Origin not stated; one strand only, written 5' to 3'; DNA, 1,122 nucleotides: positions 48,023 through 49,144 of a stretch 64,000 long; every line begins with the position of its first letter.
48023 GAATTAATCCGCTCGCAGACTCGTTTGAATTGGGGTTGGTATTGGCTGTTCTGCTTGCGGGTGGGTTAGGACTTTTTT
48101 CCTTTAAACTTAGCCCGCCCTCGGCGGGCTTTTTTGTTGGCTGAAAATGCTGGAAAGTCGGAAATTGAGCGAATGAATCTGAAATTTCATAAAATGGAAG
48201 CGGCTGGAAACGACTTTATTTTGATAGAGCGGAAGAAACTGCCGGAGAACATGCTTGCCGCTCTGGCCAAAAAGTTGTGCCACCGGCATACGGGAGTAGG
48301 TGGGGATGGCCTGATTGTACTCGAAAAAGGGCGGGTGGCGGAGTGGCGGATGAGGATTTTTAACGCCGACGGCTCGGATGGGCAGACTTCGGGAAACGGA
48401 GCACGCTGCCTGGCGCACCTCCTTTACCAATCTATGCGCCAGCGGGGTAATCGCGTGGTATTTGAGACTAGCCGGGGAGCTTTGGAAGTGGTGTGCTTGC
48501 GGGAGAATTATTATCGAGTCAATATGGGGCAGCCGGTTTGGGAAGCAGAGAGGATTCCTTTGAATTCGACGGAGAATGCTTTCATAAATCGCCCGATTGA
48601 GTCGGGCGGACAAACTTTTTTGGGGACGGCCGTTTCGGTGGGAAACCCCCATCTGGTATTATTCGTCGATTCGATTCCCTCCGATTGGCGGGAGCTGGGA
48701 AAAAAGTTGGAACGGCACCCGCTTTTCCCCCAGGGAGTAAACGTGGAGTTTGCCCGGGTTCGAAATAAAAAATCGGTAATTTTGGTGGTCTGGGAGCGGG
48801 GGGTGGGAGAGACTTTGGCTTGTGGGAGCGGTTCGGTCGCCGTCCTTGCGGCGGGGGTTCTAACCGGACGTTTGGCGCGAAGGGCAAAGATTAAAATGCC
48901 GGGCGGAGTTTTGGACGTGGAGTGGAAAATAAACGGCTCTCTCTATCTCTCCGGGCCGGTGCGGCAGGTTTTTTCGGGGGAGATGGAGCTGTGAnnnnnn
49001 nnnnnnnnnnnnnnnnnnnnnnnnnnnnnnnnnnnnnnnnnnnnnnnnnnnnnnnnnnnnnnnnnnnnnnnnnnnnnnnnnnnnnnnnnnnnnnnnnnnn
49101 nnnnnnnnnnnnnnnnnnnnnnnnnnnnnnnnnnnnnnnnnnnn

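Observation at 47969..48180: Trp-codon leader peptide plus attenuator controlling a dapF-trpEGDCFBA operon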

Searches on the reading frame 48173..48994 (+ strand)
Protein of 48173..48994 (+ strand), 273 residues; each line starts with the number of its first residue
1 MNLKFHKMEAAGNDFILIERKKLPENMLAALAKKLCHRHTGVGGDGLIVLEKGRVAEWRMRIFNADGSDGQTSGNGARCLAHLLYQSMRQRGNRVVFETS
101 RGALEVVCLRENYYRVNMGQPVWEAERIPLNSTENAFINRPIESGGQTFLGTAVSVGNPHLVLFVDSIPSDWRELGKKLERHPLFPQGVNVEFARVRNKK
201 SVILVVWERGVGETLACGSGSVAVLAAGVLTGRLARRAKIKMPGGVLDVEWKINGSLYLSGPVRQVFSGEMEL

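Call 8: search_protein_families(library=ncbifam, proteins=[window:48173-48994:+])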
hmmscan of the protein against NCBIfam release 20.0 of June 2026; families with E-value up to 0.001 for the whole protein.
window:48173-48994:+ (273 aa): 2 families
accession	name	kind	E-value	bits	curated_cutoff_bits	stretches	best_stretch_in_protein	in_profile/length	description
TIGR00652.1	DapF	equivalog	2.8e-78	263.1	114.65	1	4-271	2-268/270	diaminopimelate epimerase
NF038284.1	bifunc_DapF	exception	2.4e-25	89.3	350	1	6-262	13-253/254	bifunctional diaminopimelate epimerase/glutamate racemase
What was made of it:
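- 48173..48994 (+): DapF-family gene (dapF*), 273 aa, with Ser73 (TCG, 48389-48391) in place of the catalytic Cys. TIGR00652 scores 263 bits against a cutoff of 114.65 (call 8).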

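Call 9: search_protein_families(library=pfam, proteins=[window:48173-48994:+])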
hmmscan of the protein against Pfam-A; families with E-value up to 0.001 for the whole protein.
window:48173-48994:+ (273 aa): 1 family
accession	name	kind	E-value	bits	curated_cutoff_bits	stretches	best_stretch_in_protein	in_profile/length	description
PF01678.24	DAP_epimerase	-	9e-53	177.9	34.7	2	153-264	2-119/121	Diaminopimelate epimerase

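Call 10: find_related_loci(query=window:48173-48994:+, collection=genome_contigs, flank=4000)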
Query window:48173-48994:+ (273 aa) in genome_contigs; peptide patterns used: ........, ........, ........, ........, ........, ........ (x = any residue, [..] = any of these).
262 stretches matched a pattern; 207 encode a relative of the query (tblastn E <= 1e-3); the best 80 are kept; 80 distinct loci.
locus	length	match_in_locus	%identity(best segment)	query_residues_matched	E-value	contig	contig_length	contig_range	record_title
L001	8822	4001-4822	46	1-273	3e-76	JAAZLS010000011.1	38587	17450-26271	MAG: Bacillota bacterium isolate AS23ysBPME_247 24833_AS23, whole genome shotgun sequence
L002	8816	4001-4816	43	3-273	1e-69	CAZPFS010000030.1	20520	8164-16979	MAG TPA_asm: uncultured Syntrophomonadaceae bacterium isolate binchicken_co39_517 genome assembly, contig: NODE_6368_len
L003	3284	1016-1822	42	1-270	2e-68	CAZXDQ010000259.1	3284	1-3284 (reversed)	MAG TPA_asm: uncultured Syntrophomonadaceae bacterium isolate binchicken_co32_276 genome assembly, contig: NODE_55570_le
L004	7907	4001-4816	39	1-272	2e-59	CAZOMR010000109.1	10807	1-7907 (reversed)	MAG TPA_asm: uncultured bacterium isolate binchicken_co19_524 genome assembly, contig: NODE_10465_length_10807_cov_7.543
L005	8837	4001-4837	37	2-272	2e-56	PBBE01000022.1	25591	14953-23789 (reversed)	MAG: Actinomycetota bacterium isolate SP4294 MHASMcontig_1571092, whole genome shotgun sequence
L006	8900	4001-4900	38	3-273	5e-56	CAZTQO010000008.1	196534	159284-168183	MAG TPA_asm: uncultured Candidatus Obscuribacterales bacterium isolate SRP329715_co1_381 genome assembly, contig: NODE_4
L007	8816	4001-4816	39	3-270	3e-56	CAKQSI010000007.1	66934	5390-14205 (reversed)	MAG: uncultured Clostridia bacterium isolate REFINED_METABAT215_TOP10_CONTIGS_1500_ASSEMBLY_K77_MERGED__Hadza_MoBio_hadz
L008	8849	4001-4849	40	2-273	2e-55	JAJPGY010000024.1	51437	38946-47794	MAG: Proteobacteria bacterium isolate Centralia_MAG_122 k107_15175346, whole genome shotgun sequence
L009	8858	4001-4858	38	3-273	1e-54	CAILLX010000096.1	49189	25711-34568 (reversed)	uncultured bacterium isolate AlinenLipids_bin-9350 genome assembly, contig: bin-9350:096/243, whole genome shotgun seque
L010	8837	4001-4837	38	1-269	2e-54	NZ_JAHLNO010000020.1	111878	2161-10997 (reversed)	Virgibacillus proomii strain N4 N4_ctg00013, whole genome shotgun sequence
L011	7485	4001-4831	38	1-271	8e-54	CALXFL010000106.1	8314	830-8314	MAG: uncultured Clostridia bacterium isolate BRZ_EV__bin61 genome assembly, contig: BRZ_EV__NODE_10083_length_8314_cov_1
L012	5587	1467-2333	38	2-273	7e-54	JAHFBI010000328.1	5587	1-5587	MAG: Candidatus Melainabacteria bacterium isolate nzgw195 NODE_30000_length_5588_cov_3.460399, whole genome shotgun sequ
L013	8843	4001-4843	37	1-273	8e-54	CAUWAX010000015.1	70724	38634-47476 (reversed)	MAG: uncultured Gemmiger sp. isolate ERS329800__bin3 genome assembly, contig: ERS329800_NODE_343_length_70724_cov_34.256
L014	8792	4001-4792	40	3-273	6e-53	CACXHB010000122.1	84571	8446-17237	MAG: uncultured Clostridiales bacterium isolate RUG11247 genome assembly, contig: RUG11247_asm_122, whole genome shotgun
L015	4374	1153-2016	36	3-273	5e-53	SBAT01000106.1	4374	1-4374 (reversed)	MAG: Chloroflexota bacterium isolate Bin_14_1_1 Ba_contig13622, whole genome shotgun sequence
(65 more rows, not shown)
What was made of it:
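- Tried and rejected: Genome-collection scan with the DapF-like protein (call 10).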

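Call 13: find_encoding_contigs(protein=window:48173-48994:+, flank=3000, max_places=6)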
Protein window:48173-48994:+ (273 aa): 1 contig read that carries it; 1 place shown.
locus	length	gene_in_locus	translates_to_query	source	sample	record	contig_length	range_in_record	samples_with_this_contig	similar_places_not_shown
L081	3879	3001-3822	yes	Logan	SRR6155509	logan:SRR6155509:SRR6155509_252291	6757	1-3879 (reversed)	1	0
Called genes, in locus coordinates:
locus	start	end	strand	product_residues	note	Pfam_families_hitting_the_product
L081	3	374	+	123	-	PF00903:Glyoxalase (weak)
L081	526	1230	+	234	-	-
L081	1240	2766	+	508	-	PF03901:Glyco_transf_22, PF13231:PMT_2 (weak)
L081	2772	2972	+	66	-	-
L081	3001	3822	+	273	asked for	PF01678:DAP_epimerase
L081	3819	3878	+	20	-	?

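Call 14: find_homologous_proteins(query=window:48173-48994:+, max_evalue=1e-30)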
Query window:48173-48994:+ (273 aa): 7364 proteins with E <= 1e-30 among 8000 candidates; the best 120 are listed.
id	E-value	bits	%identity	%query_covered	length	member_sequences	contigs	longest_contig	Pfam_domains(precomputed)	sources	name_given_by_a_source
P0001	4.7e-180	615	100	100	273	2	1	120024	PF01678.25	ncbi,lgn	-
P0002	8.3e-158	542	88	100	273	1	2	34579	PF01678.25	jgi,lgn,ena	-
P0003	1.1e-137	476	75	100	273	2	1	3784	PF01678.25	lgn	-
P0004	5.9e-136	470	76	100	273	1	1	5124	PF01678.25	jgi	jgi:diaminopimelate epimerase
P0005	4.2e-134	464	74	100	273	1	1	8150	PF01678.25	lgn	-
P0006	2.3e-132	458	74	99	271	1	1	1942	PF01678.25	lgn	-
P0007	9.6e-132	456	72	100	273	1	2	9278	PF01678.25,PF26317.1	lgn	-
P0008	1.5e-131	456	71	100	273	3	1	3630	PF01678.25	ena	-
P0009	1.7e-130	452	73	100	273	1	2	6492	PF01678.25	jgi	jgi:diaminopimelate epimerase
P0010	3.7e-130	451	71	100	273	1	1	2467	PF01678.25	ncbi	-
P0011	5.0e-130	451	72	99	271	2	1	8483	PF01678.25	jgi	-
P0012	2.6e-129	448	71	100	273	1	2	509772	PF01678.25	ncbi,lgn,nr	ncbi:MAG: diaminopimelate epimerase [candidate division Zixibacteria bacterium]|nr:diaminopimelate e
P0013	3.6e-129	448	71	100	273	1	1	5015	PF01678.25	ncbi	-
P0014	3.7e-129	448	73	100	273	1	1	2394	PF01678.25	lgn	-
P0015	1.4e-127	443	69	100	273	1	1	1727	PF01678.25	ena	-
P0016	1.5e-127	443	69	100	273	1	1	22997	PF01678.25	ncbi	-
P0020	1.5e-126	439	71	100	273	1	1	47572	PF01678.25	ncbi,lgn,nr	ncbi:MAG TPA: diaminopimelate epimerase [Verrucomicrobiae bacterium]|nr:diaminopimelate epimerase [V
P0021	1.6e-125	436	68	100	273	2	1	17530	PF01678.25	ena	-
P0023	7.9e-123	427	68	100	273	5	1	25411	PF01678.25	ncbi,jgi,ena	-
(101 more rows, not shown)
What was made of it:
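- Tried and rejected: The peptide-word method missed the real clade, which I then found through the protein database (call 14).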

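Call 15: find_encoding_contigs(protein=P0002, flank=4000, max_places=3)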
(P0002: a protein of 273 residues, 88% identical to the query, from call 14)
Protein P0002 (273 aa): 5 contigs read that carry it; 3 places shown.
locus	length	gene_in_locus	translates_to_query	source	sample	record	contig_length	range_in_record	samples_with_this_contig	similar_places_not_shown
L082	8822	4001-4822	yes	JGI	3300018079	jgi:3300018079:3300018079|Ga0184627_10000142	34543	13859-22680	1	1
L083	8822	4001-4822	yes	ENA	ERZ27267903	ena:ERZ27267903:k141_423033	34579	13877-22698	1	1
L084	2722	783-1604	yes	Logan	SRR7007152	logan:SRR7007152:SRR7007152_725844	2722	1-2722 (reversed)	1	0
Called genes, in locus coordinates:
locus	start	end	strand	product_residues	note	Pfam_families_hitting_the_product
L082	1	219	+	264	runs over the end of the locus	PF02567:PhzC-PhzF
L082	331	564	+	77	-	PF07883:Cupin_2, PF02311:AraC_binding (weak), PF03079:ARD (weak)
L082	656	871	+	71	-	PF06305:LapA_dom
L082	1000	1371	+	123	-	PF00903:Glyoxalase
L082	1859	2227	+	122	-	-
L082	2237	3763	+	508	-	PF03901:Glyco_transf_22, PF13231:PMT_2 (weak)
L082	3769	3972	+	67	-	-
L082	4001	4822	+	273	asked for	PF01678:DAP_epimerase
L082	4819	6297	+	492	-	PF04715:, PF00425:Chorismate_bind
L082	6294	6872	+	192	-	PF00117:GATase, PF07722:Peptidase_C26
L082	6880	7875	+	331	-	PF02885:Glycos_trans_3N, PF00591:Glycos_transf_3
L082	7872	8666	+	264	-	PF00218:IGPS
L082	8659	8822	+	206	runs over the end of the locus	PF00697:PRAI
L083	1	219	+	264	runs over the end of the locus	PF02567:PhzC-PhzF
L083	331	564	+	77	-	PF07883:Cupin_2, PF02311:AraC_binding (weak), PF03079:ARD (weak)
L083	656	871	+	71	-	PF06305:LapA_dom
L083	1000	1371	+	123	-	PF00903:Glyoxalase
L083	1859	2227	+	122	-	-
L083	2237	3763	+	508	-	PF03901:Glyco_transf_22, PF13231:PMT_2 (weak)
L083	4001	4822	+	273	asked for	PF01678:DAP_epimerase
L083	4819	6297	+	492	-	PF04715:, PF00425:Chorismate_bind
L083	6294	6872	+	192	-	PF00117:GATase, PF07722:Peptidase_C26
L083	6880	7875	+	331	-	PF02885:Glycos_trans_3N, PF00591:Glycos_transf_3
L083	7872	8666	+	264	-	PF00218:IGPS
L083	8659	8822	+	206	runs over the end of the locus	PF00697:PRAI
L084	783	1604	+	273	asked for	PF01678:DAP_epimerase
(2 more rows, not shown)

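Call 16: find_encoding_contigs(protein=P0012, flank=4000, max_places=3)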
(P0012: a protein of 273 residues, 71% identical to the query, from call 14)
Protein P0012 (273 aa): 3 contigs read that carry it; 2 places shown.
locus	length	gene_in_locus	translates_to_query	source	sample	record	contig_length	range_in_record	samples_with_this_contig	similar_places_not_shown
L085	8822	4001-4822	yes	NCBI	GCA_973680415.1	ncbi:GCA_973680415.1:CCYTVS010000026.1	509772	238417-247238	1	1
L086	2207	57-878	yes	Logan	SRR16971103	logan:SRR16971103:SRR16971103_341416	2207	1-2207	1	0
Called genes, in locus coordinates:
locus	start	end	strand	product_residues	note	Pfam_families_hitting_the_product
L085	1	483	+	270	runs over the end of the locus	-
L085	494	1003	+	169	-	PF13302:Acetyltransf_3, PF00583:Acetyltransf_1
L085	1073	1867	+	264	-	PF02567:PhzC-PhzF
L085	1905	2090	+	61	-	PF06305:LapA_dom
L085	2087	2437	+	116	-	PF02311:AraC_binding (weak), PF07883:Cupin_2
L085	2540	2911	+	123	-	PF00903:Glyoxalase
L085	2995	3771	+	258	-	-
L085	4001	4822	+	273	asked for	PF01678:DAP_epimerase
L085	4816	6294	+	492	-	PF04715:, PF00425:Chorismate_bind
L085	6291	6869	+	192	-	PF00117:GATase, PF07722:Peptidase_C26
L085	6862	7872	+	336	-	PF02885:Glycos_trans_3N, PF00591:Glycos_transf_3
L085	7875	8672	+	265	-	PF00218:IGPS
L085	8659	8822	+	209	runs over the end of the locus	PF00697:PRAI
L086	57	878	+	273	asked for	PF01678:DAP_epimerase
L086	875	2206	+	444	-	?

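Call 17: find_encoding_contigs(protein=P0020, flank=4000, max_places=3)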
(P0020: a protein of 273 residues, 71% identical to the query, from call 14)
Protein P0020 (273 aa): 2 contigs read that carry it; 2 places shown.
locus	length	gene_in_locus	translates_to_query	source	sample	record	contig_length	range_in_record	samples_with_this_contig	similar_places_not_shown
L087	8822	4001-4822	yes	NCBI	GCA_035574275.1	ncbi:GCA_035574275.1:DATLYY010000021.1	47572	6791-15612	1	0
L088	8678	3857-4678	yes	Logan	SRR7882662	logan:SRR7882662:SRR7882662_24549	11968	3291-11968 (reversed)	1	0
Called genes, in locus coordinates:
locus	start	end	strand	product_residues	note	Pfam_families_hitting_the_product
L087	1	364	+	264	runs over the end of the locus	PF02567:PhzC-PhzF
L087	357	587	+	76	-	PF06305:LapA_dom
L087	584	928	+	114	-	PF07883:Cupin_2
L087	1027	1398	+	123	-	PF00903:Glyoxalase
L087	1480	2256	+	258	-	-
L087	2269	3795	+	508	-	PF03901:Glyco_transf_22, PF13231:PMT_2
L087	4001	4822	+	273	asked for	PF01678:DAP_epimerase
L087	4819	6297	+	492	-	PF04715:, PF00425:Chorismate_bind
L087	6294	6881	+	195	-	PF00117:GATase, PF07722:Peptidase_C26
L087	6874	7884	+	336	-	PF02885:Glycos_trans_3N, PF00591:Glycos_transf_3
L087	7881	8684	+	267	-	PF00218:IGPS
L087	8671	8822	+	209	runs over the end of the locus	PF00697:PRAI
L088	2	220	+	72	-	?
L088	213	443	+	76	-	PF06305:LapA_dom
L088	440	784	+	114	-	PF07883:Cupin_2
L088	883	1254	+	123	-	PF00903:Glyoxalase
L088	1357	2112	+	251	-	-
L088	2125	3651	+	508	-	PF03901:Glyco_transf_22, PF13231:PMT_2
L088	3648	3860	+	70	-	-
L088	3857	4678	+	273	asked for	PF01678:DAP_epimerase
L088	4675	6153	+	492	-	PF04715:, PF00425:Chorismate_bind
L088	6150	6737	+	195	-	PF00117:GATase, PF07722:Peptidase_C26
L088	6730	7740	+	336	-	PF02885:Glycos_trans_3N, PF00591:Glycos_transf_3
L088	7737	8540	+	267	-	PF00218:IGPS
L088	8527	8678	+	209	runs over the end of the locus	PF00697:PRAI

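Call 18: find_encoding_contigs(protein=P0023, flank=4000, max_places=3)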
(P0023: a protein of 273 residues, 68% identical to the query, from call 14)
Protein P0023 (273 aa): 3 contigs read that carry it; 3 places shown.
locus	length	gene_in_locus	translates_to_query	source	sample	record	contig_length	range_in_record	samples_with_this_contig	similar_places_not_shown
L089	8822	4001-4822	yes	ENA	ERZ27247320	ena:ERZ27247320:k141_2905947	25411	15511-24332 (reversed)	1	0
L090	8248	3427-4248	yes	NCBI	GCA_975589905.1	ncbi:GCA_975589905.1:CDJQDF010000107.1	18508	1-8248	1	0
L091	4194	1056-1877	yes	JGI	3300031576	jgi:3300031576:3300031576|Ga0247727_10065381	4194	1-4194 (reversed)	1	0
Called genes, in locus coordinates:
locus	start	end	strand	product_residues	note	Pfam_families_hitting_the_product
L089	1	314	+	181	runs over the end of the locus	-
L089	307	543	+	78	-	PF06305:LapA_dom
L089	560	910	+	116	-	PF07883:Cupin_2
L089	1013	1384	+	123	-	PF00903:Glyoxalase (weak), PF22677:Ble-like_N (weak)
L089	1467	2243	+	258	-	-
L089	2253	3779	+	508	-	PF03901:Glyco_transf_22, PF13231:PMT_2 (weak)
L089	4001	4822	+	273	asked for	PF01678:DAP_epimerase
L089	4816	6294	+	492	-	PF04715:, PF00425:Chorismate_bind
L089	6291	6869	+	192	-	PF00117:GATase, PF07722:Peptidase_C26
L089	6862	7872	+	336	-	PF02885:Glycos_trans_3N, PF00591:Glycos_transf_3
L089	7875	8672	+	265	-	PF00218:IGPS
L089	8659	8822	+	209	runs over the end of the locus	PF00697:PRAI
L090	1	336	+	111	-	?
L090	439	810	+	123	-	PF00903:Glyoxalase (weak), PF22677:Ble-like_N (weak)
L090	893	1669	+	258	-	-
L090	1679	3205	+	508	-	PF03901:Glyco_transf_22, PF13231:PMT_2 (weak)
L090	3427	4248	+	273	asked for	PF01678:DAP_epimerase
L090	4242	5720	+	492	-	PF04715:, PF00425:Chorismate_bind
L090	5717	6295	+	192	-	PF00117:GATase, PF07722:Peptidase_C26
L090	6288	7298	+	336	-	PF02885:Glycos_trans_3N, PF00591:Glycos_transf_3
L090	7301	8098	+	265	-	PF00218:IGPS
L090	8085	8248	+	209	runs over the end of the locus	PF00697:PRAI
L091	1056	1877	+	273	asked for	PF01678:DAP_epimerase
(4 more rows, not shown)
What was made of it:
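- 48991..50469 (+): trpE. Its GTG start overlaps the dapF* stop (GTGA). Gene calls in relatives show a 4- or 7-nt overlap (calls 15-18).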

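Call 20: search_solved_structures(query=window:48173-48994:+, show_alignments=3, max_evalue=1e-10)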
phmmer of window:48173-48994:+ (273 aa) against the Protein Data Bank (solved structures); distinct sequences matched with E-value up to 1e-10: 17.
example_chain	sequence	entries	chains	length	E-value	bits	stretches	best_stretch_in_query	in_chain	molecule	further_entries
9mro_A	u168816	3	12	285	1.1e-57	198.8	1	2-271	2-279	Diaminopimelate epimerase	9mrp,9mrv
2q9h_A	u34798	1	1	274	3.8e-54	187.2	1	4-270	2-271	Diaminopimelate epimerase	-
1gqz_A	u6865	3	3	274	1.9e-53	184.9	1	4-270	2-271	DIAMINOPIMELATE EPIMERASE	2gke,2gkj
1bwz_A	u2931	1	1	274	6.3e-53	183.2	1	4-270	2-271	PROTEIN (DIAMINOPIMELATE EPIMERASE)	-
2q9j_A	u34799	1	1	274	4.7e-52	180.3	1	4-270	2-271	Diaminopimelate epimerase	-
6d13_A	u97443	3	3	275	1.4e-51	178.7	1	3-271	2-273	Diaminopimelate epimerase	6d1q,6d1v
5ygu_A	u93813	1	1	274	2.3e-51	178.1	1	4-271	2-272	Diaminopimelate epimerase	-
4ijz_A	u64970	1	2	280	2.5e-51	178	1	4-271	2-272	Diaminopimelate epimerase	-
4ik0_A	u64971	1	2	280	1e-50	175.9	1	4-270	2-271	Diaminopimelate epimerase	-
6vck_A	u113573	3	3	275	4.1e-50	174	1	3-270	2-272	Diaminopimelate epimerase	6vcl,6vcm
3ejx_A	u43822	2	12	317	8.5e-50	172.9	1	4-270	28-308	Diaminopimelate epimerase, chloroplastic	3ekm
2otn_A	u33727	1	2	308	3e-49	171.1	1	4-270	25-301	Diaminopimelate epimerase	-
5ha4_A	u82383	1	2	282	1.3e-48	169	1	2-273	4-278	Diaminopimelate epimerase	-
8qzy_A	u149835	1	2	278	1.3e-47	165.7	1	2-272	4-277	Diaminopimelate epimerase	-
7vdy_A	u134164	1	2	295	2.5e-39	138.6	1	3-269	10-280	O-ureido-serine racemase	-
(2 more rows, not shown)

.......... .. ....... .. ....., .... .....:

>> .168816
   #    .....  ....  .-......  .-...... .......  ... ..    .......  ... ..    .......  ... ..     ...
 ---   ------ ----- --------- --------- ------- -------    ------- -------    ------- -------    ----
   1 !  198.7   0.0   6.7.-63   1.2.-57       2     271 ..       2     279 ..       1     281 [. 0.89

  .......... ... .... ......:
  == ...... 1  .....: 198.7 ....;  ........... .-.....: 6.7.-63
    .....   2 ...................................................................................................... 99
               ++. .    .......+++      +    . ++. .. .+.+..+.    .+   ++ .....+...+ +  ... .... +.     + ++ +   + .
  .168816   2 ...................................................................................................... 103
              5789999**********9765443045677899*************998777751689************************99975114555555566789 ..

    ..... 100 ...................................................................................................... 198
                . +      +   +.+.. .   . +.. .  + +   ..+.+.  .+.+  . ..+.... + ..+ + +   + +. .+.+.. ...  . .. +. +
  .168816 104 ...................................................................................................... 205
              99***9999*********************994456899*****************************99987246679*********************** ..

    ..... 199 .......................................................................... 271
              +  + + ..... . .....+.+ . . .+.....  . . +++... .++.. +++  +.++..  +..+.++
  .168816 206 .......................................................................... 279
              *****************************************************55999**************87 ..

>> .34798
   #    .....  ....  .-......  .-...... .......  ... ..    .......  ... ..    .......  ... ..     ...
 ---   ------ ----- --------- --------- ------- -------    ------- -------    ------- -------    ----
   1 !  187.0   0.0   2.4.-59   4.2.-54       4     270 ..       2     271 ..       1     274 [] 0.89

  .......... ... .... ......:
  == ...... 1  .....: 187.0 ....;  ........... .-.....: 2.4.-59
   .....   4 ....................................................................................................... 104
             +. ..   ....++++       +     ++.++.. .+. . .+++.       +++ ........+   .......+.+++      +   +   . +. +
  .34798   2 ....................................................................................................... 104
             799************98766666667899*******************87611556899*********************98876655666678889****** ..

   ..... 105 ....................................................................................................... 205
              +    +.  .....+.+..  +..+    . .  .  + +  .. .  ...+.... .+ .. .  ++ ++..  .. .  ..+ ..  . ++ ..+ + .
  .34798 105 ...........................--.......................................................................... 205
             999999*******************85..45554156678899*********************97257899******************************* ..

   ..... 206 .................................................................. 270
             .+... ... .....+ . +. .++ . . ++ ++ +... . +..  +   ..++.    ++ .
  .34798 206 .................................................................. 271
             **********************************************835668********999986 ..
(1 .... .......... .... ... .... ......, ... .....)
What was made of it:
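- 48173..48994 (+): The PDB alignment shows Ser at Cys73 of H. influenzae DapF, with Cys217 and the ligand-binding residues kept (call 20).
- Closest known: Diaminopimelate epimerase DapF. Same: Full-length match to the DapF equivalog model and to solved DapF structures (calls 8, 20).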

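Call 26: find_encoding_contigs(protein=P0016, flank=4000, max_places=2)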
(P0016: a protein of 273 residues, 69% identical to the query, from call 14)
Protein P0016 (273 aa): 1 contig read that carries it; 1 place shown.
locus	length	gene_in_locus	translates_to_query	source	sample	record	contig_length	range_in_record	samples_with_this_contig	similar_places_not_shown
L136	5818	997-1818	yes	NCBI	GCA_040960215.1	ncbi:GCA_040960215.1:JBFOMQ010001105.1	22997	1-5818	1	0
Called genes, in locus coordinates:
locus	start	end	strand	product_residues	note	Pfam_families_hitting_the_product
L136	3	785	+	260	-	?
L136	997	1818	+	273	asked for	PF01678:DAP_epimerase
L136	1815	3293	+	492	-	PF04715:, PF00425:Chorismate_bind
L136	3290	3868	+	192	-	PF00117:GATase, PF07722:Peptidase_C26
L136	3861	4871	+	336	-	PF02885:Glycos_trans_3N, PF00591:Glycos_transf_3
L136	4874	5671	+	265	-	PF00218:IGPS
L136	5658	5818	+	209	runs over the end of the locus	PF00697:PRAI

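Call 27: find_encoding_contigs(protein=P0021, flank=4000, max_places=2)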
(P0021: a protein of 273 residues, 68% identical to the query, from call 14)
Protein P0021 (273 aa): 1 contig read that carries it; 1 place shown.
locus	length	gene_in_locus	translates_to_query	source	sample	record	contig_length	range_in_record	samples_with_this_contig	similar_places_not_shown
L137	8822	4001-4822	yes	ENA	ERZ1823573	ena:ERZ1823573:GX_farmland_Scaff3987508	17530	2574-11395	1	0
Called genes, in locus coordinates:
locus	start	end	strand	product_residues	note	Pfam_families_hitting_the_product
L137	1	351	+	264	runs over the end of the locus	PF02567:PhzC-PhzF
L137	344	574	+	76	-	PF06305:LapA_dom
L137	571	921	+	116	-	PF07883:Cupin_2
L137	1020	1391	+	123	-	PF00903:Glyoxalase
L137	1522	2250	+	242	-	-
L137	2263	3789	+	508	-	PF03901:Glyco_transf_22, PF13231:PMT_2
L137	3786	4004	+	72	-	-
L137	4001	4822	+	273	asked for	PF01678:DAP_epimerase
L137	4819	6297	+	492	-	PF04715:, PF00425:Chorismate_bind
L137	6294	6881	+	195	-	PF00117:GATase, PF07722:Peptidase_C26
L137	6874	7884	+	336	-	PF02885:Glycos_trans_3N, PF00591:Glycos_transf_3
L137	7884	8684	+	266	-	PF00218:IGPS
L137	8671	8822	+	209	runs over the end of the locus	PF00697:PRAI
